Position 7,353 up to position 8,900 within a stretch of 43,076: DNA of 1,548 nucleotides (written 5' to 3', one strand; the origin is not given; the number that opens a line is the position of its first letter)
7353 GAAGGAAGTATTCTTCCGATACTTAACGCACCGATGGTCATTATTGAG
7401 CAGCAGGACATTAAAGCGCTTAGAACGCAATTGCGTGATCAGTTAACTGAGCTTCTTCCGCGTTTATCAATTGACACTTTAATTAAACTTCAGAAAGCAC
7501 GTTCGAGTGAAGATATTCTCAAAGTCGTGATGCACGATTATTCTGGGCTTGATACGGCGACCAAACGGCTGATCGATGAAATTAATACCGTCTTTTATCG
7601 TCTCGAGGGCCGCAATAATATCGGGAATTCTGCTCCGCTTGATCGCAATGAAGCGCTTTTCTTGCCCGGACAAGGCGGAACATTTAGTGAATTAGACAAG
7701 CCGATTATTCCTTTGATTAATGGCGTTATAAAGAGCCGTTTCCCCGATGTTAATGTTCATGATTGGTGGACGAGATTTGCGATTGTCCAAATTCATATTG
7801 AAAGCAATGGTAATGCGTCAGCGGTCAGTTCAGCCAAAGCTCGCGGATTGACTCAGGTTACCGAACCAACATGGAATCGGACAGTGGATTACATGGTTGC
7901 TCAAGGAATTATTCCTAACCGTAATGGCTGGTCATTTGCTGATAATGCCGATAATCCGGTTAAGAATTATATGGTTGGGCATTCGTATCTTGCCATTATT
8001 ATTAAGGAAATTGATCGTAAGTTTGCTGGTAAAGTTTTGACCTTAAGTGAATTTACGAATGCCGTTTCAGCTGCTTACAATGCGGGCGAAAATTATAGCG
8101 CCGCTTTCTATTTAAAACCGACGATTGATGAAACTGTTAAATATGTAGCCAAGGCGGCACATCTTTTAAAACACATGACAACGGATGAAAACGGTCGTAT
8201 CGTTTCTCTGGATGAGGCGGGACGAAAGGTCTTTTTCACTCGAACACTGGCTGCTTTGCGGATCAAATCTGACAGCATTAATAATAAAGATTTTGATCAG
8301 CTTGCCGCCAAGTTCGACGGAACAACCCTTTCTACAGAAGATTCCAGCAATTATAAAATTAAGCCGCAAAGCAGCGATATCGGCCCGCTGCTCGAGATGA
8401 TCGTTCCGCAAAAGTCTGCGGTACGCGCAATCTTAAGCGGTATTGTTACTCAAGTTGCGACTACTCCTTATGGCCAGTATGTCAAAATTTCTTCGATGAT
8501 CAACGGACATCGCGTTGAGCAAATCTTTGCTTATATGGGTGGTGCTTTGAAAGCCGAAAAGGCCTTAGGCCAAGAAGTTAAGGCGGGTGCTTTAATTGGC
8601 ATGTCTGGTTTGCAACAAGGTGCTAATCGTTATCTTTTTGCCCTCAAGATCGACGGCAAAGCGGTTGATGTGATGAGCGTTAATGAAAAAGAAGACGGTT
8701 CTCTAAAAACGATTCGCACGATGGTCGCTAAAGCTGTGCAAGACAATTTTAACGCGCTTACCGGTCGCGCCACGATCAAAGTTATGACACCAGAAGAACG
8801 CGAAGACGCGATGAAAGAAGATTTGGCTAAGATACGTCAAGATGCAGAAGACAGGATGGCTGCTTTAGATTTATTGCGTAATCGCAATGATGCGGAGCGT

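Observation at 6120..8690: Cell-wall attack cassette: GH-A glycosidase, lytic transglycosylase and a catalytically degenerate LytM domain within 2.6 kb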

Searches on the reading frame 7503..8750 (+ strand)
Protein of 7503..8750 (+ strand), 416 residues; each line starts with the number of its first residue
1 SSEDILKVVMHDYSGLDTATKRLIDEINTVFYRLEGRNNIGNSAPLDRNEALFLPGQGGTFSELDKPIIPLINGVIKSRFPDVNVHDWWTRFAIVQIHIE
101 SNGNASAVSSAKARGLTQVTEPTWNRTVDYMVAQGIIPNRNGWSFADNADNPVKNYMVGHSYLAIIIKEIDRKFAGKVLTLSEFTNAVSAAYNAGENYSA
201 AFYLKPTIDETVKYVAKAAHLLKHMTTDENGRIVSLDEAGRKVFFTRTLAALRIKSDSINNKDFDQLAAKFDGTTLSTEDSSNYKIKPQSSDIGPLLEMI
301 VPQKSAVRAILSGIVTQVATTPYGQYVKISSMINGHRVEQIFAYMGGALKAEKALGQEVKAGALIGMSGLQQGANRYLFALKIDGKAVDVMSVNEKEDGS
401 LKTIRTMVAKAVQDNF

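Call 15: search_solved_structures(query=window:7503-8750:+, max_evalue=1, show_alignments=4)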
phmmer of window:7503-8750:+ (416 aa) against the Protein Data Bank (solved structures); distinct sequences matched with E-value up to 1: 9.
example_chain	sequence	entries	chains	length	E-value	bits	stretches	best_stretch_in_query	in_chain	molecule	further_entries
6gi4_B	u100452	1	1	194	0.09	14.9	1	96-166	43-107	Endo-type membrane-bound lytic murein transglycosylase A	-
2y8p_A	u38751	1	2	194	0.24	13.5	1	96-166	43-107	ENDO-TYPE MEMBRANE-BOUND LYTIC MUREIN TRANSGLYCOSYLASE A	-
6ghz_B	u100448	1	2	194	0.24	13.5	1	96-166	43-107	Endo-type membrane-bound lytic murein transglycosylase A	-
3t36_A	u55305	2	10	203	0.24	13.5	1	96-166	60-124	Endo-type membrane-bound lytic murein transglycosylase A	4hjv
9vi7_A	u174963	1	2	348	0.35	13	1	96-197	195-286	lytic transglycosylase c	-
1q0u_A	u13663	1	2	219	0.36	12.9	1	293-369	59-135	BstDEAD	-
6ghy_B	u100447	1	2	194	0.59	12.2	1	96-166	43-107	Endo-type membrane-bound lytic murein transglycosylase A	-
6gi3_B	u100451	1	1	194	0.61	12.2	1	96-166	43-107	Endo-type membrane-bound lytic murein transglycosylase A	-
4hjy_A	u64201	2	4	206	0.67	12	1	96-166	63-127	Endo-type membrane-bound lytic murein transglycosylase A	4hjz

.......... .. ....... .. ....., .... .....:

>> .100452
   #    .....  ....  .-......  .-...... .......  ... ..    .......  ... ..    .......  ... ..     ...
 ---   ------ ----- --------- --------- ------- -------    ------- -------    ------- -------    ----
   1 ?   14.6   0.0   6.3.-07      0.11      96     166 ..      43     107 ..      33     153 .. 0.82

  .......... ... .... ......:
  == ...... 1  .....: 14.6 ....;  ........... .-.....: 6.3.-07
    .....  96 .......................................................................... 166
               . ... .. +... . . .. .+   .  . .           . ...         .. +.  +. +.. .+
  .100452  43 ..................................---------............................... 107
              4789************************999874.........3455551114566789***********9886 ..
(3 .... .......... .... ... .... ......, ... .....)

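Call 24: search_protein_representatives(protein=window:7620-8720:+)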
Query: 367 residues. Proteins with E-value up to 0.001 (for the whole library): 18; up to 1e-10: 2; up to 1e-30: 0. The best 18 are listed.
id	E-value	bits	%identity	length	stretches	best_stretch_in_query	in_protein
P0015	4.1e-15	72.1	36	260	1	49-201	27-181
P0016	3.8e-11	59.1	34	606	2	246-354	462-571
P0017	2.7e-10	56.3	36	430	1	56-161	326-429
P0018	8.4e-10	54.7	41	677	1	50-166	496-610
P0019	1.6e-08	50.4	36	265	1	79-201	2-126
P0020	1.9e-05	40.4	38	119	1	58-179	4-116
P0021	2.2e-05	40.2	33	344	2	259-362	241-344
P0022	6.3e-05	38.7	37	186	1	57-178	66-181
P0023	7.5e-05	38.4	34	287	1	29-159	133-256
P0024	8.2e-05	38.3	38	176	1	266-358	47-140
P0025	9.6e-05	38.1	36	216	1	56-184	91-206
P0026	1.8e-04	37.1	41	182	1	59-157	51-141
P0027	2.2e-04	36.8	35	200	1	53-160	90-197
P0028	4.5e-04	35.8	36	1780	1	53-160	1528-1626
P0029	5.3e-04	35.6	34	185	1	57-197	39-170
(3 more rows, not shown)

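Call 30: find_encoding_contigs(protein=P0016, flank=8000, max_places=4)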
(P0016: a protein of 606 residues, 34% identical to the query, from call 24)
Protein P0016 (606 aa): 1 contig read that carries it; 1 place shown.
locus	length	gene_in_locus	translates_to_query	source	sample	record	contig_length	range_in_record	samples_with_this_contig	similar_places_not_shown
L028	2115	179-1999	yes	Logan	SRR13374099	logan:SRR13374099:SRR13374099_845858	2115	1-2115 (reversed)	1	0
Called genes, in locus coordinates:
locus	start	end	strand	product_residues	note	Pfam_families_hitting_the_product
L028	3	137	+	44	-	?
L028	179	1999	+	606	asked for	PF01464:SLT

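Call 34: predict_structure(protein=window:7620-8720:+)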
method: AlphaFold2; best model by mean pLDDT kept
length: 367 residues; sequences in the alignment: 1
mean_pLDDT: 38.7   pTM: 0.32
mean pLDDT of the five models: 38.7, 35.1, 33.3, 30.5, 29.0
residues with pLDDT >= 90: 0; 70-90: 8; 50-70: 64; < 50: 295
segments of 3 or more residues with pLDDT < 50: 1-33, 35-37, 64-78, 109-335, 341-351, 365-367
pLDDT, mean of each block of 10 residues (from residue 1): 29 30 36 47 59 57 44 44 71 63 58 41 35 33 37 30 24 30 38 39 39 29 35 27 24 30 27 25 23 30 43 33 32 45 43 56 52
secondary structure, 60 per line:
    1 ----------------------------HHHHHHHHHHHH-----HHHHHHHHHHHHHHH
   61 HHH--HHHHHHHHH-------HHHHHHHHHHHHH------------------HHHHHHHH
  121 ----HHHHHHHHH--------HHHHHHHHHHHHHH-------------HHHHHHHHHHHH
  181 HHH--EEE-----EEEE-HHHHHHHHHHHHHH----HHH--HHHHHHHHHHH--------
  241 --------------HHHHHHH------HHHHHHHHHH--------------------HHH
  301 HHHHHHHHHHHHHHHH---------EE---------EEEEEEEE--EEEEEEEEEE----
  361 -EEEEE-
elements in order: H29-40 H46-63 H66-74 H82-94 H113-120 H125-133 H142-155 H169-183 E186-188 E194-197 H199-212 H222-232 H255-261 H268-277 H298-316 E337-344 E347-356 E362-366

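Call 49: predict_structure(alignment_id=A3)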
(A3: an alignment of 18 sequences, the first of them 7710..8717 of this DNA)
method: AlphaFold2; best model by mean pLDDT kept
length: 336 residues; sequences in the alignment: 18
mean_pLDDT: 78.2   pTM: 0.55
mean pLDDT of the five models: 78.2, 76.7, 76.0, 75.4, 74.6
residues with pLDDT >= 90: 149; 70-90: 101; 50-70: 31; < 50: 55
segments of 3 or more residues with pLDDT < 50: 184-224, 324-336
pLDDT, mean of each block of 10 residues (from residue 1): 83 89 91 92 95 97 91 96 91 94 94 96 93 93 96 88 81 73 43 34 27 27 58 78 90 82 92 80 80 85 66 84 46 32
secondary structure, 60 per line:
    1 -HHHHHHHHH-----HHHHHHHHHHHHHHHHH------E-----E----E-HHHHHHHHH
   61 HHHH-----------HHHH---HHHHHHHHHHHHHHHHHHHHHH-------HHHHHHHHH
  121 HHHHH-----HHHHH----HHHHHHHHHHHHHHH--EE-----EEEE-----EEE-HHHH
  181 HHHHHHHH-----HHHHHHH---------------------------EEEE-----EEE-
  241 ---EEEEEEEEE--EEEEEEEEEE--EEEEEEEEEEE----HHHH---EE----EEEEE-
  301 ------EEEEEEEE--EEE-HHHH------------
elements in order: H2-10 H16-32 H52-64 H76-79 H83-104 H112-125 H131-135 H140-154 E164-167 E173-175 H177-188 H194-200 E228-231 E237-239 E244-252 E255-264 E267-277 H282-285 E295-299 E307-314 E317-319 H321-324

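Call 57: fold_search(model_id=the predicted structure, library=pdb)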
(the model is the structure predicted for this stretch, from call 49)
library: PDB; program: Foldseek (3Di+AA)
matches with E <= 10: 611; with E <= 0.001: 45
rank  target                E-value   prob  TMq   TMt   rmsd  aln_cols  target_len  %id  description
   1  4qpb_A                5.7e-05  1.00  0.22  0.51   4.0       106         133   23  Catalytic domain of the antimicrobial peptidase lysostaphin from Staphylococcus simulans crystallized in the absence o (released 2014-07-09)
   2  6jn7_A                6.7e-05  1.00  0.22  0.28  19.0       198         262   17  Structure of H216A mutant closed form peptidoglycan peptidase (released 2020-01-15)
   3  6smk_E                9.9e-05  1.00  0.22  0.50   6.6       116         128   20  Crystal structure of catalytic domain A109H mutant of prophage-encoded M23 protein EnpA from Enterococcus faecalis. (released 2020-09-09)
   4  4qpb_B                1.0e-04  1.00  0.22  0.51   4.0       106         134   22  Catalytic domain of the antimicrobial peptidase lysostaphin from Staphylococcus simulans crystallized in the absence o (released 2014-07-09)
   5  2hsi_A                1.0e-04  1.00  0.22  0.31  18.4       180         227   16  Crystal structure of putative peptidase M23 from pseudomonas aeruginosa, New York Structural Genomics Consortium (released 2006-08-08)
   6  4bh5_A                1.2e-04  1.00  0.23  0.57   2.5        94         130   26  LytM domain of EnvC, an activator of cell wall amidases in Escherichia coli (released 2013-07-03)
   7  8tzl_E                1.3e-04  0.98  0.22  0.21  28.4       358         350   13  Cryo-EM structure of Vibrio cholerae FtsE/FtsX/EnvC complex, full-length (released 2023-12-20)
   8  4lxc_B                1.5e-04  1.00  0.25  0.34   4.2       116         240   24  The antimicrobial peptidase lysostaphin from Staphylococcus simulans (released 2014-07-09)
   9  9gy1                  1.7e-04  1.00  0.24  0.57  11.7       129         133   15  High resolution crystal structure of StM23 peptidoglycan hydrolase (released 2025-06-04)
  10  3t36_A                1.9e-04  1.00  0.28  0.48  10.5       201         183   18  Crystal structure of lytic transglycosylase MltE from Eschericha coli (released 2012-07-25)
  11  2b13_A                2.0e-04  1.00  0.25  0.60   2.6       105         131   25  Truncated S. aureus LytM, P41 crystal form (released 2006-01-10)
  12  4hjy_A                2.0e-04  1.00  0.27  0.47   8.7       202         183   18  2.4 A Crystal structure of E. coli MltE-E64Q with bound chitopentaose (released 2012-10-24)
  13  6gi3                  2.0e-04  1.00  0.27  0.45   7.6       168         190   19  Structure of Lytic Transglycosylase MltE mutant S73A from E.coli (released 2018-10-10)
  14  6smk_B                2.2e-04  1.00  0.21  0.49   4.0        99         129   19  Crystal structure of catalytic domain A109H mutant of prophage-encoded M23 protein EnpA from Enterococcus faecalis. (released 2020-09-09)
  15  3t36_D                2.3e-04  1.00  0.26  0.46   9.0       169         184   21  Crystal structure of lytic transglycosylase MltE from Eschericha coli (released 2012-07-25)
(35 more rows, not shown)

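Call 59: fold_search(model_id=the predicted structure, library=viral)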
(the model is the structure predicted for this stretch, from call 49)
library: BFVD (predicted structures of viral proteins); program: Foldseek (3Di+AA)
matches with E <= 10: 820; with E <= 0.001: 54
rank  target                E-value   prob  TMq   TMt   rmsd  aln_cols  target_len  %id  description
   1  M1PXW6                2.4e-07  1.00  0.22  0.09  20.9       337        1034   16  Transglycosylase SLT domain-containing protein [Synechococcus phage S-CBP4]
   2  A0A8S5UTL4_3          4.6e-07  1.00  0.25  0.09  22.8       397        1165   13  Morphogenesis protein 1 hydrolase [Myoviridae sp. ctYA416]
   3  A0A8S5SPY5            4.8e-06  1.00  0.25  0.48   8.9       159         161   18  Peptidase [Siphoviridae sp. ctJyX12]
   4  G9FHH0                7.9e-06  1.00  0.23  0.22  20.0       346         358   14  (no name in the UniProt tables at hand)
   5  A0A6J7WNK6            1.2e-05  1.00  0.24  0.08  25.9       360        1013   13  Peptidase M23 [uncultured Caudovirales phage]
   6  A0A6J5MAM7            1.5e-05  1.00  0.27  0.14  18.8       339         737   14  Peptidase M23 [uncultured Caudovirales phage]
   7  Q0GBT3                1.5e-05  1.00  0.24  0.08  25.8       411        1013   14  PfWMP4_33 [Phormidium phage Pf-WMP4]
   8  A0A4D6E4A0            1.8e-05  1.00  0.24  0.35   3.6       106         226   28  Peptidase [Streptomyces phage Forthebois]
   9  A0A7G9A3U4            1.9e-05  1.00  0.23  0.24  21.7       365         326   14  Lysozyme/metalloendopeptidase [Bacteriophage sp.]
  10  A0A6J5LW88            2.3e-05  1.00  0.25  0.55   3.3       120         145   16  Peptidase M23 [uncultured Caudovirales phage]
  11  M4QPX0                2.4e-05  1.00  0.25  0.43  20.9       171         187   17  (no name in the UniProt tables at hand)
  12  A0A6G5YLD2            3.0e-05  1.00  0.26  0.39  21.4       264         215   17  (no name in the UniProt tables at hand)
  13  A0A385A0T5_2          3.0e-05  0.99  0.21  0.08  22.8       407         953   13  (no name in the UniProt tables at hand)
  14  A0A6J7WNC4            3.2e-05  1.00  0.25  0.32  18.6       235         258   18  Peptidase M23 [uncultured Caudovirales phage]
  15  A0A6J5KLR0            3.6e-05  1.00  0.24  0.50  16.3       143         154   19  Peptidase M23 [uncultured Caudovirales phage]
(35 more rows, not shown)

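Call 60: search_protein_families(library=phrogs, proteins=[window:7620-8720:+], max_evalue=0.01)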
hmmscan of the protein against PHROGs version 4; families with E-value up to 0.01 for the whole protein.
window:7620-8720:+ (367 aa): 2 families
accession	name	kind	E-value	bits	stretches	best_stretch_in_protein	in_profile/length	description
phrog_669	-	lysis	2.9e-07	29.2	1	57-158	942-1021/1946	endolysin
phrog_8537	-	unknown function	0.00038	20.8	0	264-331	24-86/384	-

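Call 61: search_protein_families(library=ncbifam, proteins=[window:7620-8720:+], max_evalue=0.01)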
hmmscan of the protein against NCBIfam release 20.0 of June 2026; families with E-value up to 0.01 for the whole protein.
window:7620-8720:+ (367 aa): 2 families
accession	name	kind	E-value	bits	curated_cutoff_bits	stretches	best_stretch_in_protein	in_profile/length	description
NF012014.0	PRK15470.1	equivalog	0.00036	20.2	233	1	56-129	59-126/203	membrane-bound lytic murein transglycosylase EmtA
NF008670.0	PRK11671.1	equivalog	0.002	17.3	375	1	58-156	214-302/359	membrane-bound lytic murein transglycosylase MltC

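Call 78: search_dna_similar(query=window:7710-8717:+, collection=phages, mode=protein, max_evalue=0.001, max_rows=15)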
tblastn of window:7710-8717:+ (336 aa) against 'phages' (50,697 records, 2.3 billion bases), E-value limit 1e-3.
No match.
